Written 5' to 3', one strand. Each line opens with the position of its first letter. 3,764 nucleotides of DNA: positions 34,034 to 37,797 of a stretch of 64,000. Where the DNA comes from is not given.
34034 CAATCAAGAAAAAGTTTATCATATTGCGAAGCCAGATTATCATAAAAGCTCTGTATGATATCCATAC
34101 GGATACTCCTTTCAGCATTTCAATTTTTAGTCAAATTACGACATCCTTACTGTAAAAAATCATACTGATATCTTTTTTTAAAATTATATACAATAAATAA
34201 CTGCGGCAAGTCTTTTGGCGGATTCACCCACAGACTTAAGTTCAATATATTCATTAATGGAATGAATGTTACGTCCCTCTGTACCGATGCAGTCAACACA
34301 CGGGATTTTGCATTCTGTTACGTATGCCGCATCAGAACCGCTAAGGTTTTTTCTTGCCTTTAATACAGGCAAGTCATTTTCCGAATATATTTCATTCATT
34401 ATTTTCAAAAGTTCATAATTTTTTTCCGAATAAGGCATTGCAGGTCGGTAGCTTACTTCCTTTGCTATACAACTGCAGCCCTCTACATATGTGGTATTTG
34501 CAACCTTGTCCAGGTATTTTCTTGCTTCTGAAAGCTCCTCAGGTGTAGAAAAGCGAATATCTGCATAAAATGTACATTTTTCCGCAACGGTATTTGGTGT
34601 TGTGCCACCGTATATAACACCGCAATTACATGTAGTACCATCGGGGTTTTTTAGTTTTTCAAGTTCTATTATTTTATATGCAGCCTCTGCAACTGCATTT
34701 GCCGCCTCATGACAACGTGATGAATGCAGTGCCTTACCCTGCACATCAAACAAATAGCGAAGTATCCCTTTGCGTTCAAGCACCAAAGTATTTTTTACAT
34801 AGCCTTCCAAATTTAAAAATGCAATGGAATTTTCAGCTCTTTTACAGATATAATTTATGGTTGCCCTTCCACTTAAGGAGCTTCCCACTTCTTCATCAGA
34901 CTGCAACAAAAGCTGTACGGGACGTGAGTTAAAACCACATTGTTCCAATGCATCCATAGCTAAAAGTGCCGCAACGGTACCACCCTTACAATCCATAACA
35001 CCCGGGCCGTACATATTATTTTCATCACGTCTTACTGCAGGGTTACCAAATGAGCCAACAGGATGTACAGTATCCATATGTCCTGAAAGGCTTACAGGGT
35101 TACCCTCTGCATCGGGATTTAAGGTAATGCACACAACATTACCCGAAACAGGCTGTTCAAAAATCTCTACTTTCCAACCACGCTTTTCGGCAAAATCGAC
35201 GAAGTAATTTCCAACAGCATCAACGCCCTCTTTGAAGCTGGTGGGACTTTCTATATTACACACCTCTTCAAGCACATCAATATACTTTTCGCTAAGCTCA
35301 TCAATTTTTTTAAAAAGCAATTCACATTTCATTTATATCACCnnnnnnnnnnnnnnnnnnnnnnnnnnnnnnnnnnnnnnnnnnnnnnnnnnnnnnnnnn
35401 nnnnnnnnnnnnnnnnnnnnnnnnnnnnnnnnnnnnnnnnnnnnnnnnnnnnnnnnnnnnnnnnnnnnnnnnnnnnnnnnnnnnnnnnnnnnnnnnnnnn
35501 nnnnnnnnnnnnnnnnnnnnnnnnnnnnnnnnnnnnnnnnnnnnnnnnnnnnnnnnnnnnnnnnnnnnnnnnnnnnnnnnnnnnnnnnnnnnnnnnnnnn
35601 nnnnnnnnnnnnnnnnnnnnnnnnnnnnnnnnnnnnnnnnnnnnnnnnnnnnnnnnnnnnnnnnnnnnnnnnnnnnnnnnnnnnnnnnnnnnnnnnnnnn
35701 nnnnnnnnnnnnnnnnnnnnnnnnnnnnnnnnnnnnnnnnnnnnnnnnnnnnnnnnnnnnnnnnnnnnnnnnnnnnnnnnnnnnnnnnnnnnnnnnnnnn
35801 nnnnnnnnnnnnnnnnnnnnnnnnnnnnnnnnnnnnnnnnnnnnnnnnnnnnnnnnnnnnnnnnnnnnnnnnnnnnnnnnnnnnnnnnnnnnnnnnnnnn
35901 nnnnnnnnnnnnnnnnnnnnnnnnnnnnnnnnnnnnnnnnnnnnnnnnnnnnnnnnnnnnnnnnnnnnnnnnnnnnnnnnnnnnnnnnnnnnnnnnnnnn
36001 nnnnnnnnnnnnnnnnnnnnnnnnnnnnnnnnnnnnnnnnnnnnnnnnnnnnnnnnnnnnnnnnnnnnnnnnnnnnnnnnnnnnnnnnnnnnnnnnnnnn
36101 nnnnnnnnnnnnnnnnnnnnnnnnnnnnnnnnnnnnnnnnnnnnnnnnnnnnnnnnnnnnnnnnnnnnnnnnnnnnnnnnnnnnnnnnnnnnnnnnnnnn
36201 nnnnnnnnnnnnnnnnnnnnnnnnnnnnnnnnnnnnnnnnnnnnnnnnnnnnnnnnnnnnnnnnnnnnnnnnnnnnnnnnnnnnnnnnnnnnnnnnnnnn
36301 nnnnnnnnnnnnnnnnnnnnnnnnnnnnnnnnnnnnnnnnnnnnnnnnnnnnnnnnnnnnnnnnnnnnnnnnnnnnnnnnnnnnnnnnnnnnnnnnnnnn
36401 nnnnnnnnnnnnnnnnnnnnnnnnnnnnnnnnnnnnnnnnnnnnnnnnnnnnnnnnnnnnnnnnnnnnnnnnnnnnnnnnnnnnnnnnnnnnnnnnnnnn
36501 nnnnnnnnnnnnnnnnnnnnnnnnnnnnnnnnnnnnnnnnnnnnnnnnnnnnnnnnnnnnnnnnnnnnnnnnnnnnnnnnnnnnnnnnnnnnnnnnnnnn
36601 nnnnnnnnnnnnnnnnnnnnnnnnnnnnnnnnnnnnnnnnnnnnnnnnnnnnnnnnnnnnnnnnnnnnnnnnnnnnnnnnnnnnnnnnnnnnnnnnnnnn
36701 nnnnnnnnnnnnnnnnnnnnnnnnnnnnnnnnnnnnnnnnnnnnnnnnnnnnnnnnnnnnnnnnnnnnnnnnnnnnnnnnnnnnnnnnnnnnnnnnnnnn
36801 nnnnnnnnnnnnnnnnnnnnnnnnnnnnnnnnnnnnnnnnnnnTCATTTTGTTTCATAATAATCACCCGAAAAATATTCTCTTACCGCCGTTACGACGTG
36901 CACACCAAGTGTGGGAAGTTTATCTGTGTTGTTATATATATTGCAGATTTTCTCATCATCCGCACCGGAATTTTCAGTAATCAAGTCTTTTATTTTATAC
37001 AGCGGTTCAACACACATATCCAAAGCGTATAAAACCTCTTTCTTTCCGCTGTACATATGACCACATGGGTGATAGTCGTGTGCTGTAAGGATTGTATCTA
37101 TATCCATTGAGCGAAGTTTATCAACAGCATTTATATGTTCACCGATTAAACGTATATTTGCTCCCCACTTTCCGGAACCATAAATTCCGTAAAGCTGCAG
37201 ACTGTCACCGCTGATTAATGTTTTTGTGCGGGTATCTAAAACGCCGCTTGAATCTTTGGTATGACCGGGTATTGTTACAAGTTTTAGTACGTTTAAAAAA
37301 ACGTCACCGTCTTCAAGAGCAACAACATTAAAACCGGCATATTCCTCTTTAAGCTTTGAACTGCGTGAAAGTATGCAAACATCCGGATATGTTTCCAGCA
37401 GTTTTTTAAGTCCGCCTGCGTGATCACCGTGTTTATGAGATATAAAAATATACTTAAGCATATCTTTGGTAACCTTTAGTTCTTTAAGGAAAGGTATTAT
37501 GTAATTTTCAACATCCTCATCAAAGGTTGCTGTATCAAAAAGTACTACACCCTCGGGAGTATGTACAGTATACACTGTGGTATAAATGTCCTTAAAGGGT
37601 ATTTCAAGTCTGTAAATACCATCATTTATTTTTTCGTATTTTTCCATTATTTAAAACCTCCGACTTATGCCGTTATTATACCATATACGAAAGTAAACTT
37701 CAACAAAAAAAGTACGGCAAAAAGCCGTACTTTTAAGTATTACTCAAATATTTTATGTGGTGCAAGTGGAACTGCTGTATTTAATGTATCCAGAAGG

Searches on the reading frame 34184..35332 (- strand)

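Call 73: search_protein_families(library=pfam, proteins=[window:34184-35332:-], max_evalue=0.00001)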
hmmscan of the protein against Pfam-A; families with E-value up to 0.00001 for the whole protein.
window:34184-35332:- (382 aa): 2 families
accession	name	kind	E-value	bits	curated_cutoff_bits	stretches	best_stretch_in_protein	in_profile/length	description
PF01546.33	Peptidase_M20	-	2.2e-24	86.9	24.6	1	82-379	2-204/206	Peptidase family M20/M25/M40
PF07687.19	M20_dimer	-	9.2e-21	74.3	21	1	186-285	2-106/107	Peptidase dimerisation domain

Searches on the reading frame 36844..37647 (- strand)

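Call 73: search_protein_families(library=pfam, proteins=[window:36844-37647:-], max_evalue=0.00001)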
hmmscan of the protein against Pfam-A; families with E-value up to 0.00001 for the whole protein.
window:36844-37647:- (267 aa): 1 family
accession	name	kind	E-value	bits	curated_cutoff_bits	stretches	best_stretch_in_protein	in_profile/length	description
PF00753.33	Lactamase_B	-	5.1e-17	62.9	22.7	1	23-190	6-196/196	Metallo-beta-lactamase superfamily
